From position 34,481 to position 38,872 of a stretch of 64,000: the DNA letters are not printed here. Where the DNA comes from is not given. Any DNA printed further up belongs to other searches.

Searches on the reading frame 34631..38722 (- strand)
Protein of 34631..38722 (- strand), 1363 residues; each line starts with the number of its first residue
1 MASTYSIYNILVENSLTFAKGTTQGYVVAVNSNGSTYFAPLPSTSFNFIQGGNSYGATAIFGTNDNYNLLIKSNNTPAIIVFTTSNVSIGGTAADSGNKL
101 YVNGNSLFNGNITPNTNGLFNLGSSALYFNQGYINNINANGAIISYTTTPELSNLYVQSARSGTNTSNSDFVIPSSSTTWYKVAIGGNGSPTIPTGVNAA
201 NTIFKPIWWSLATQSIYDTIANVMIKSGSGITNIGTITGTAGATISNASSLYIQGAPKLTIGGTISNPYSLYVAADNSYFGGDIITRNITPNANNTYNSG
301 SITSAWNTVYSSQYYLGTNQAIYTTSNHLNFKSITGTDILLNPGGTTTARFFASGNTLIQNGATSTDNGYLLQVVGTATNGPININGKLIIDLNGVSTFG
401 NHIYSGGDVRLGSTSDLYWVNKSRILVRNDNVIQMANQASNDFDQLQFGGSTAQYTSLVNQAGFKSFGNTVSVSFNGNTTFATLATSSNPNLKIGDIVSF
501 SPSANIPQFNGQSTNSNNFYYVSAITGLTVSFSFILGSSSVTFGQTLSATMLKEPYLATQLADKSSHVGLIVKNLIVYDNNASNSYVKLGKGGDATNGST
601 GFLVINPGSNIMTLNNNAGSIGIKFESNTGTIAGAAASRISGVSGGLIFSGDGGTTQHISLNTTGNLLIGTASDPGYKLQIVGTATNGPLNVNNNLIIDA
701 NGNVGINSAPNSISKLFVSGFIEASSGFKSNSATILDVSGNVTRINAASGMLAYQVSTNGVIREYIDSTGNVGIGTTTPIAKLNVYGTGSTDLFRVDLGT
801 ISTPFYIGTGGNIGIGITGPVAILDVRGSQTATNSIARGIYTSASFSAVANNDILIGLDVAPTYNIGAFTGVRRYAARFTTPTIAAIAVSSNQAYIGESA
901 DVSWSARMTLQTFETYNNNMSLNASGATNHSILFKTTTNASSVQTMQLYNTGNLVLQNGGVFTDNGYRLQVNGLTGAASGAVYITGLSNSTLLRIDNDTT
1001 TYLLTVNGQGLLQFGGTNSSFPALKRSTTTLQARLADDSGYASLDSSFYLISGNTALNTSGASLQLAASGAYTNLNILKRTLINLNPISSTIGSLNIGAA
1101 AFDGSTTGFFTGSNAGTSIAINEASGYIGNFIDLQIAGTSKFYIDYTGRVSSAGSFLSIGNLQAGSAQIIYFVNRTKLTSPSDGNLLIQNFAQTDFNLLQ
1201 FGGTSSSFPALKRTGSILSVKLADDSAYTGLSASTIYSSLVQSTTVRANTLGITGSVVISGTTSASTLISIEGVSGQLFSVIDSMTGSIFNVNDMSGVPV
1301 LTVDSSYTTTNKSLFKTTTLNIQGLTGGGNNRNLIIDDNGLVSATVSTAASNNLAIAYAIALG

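Call 7: search_protein_families(library=pfam, proteins=[window:34631-38722:-], max_evalue=0.01)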
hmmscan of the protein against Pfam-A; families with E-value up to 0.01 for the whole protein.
window:34631-38722:- (1363 aa): 0 families

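Call 8: search_protein_families(library=phrogs, proteins=[window:34631-38722:-], max_evalue=0.001)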
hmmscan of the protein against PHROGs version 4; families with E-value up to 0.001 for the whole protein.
window:34631-38722:- (1363 aa): 0 families

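Call 13: search_dna_similar(query=window:34631-38722:-, collection=phages, mode=protein, max_rows=25)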
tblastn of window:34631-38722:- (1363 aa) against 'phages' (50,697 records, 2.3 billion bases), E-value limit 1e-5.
Records with a match: 1; places in all: 1; records where one place covers at least 80% of the query: 0.
Best place of each record, by identity: <60% 1.
By first word of the organism name: Bacteriophage 1.
By host as written in the record: - 1.
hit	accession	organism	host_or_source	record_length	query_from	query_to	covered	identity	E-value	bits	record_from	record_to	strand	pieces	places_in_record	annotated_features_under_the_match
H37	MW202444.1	Bacteriophage sp.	Manatee Spring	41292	1185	1293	8%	36.7%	5e-6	57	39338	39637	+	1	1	hypothetical protein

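Call 19: search_solved_structures(query=window:34631-38722:-, max_evalue=1)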
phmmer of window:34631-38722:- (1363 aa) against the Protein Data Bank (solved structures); distinct sequences matched with E-value up to 1: 0.

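Call 55: find_related_loci(query=window:34631-38722:-, collection=viral_contigs, flank=8000)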
Query window:34631-38722:- (1363 aa) in viral_contigs; peptide patterns used: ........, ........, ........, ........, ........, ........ (x = any residue, [..] = any of these).
22 stretches matched a pattern, but none encodes a relative of the query by tblastn (E <= 1e-3).

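Call 68: search_protein_families(library=ncbifam, proteins=[window:34631-38722:-], max_evalue=0.01)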
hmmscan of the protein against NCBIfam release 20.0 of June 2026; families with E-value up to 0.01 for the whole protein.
window:34631-38722:- (1363 aa): 0 families
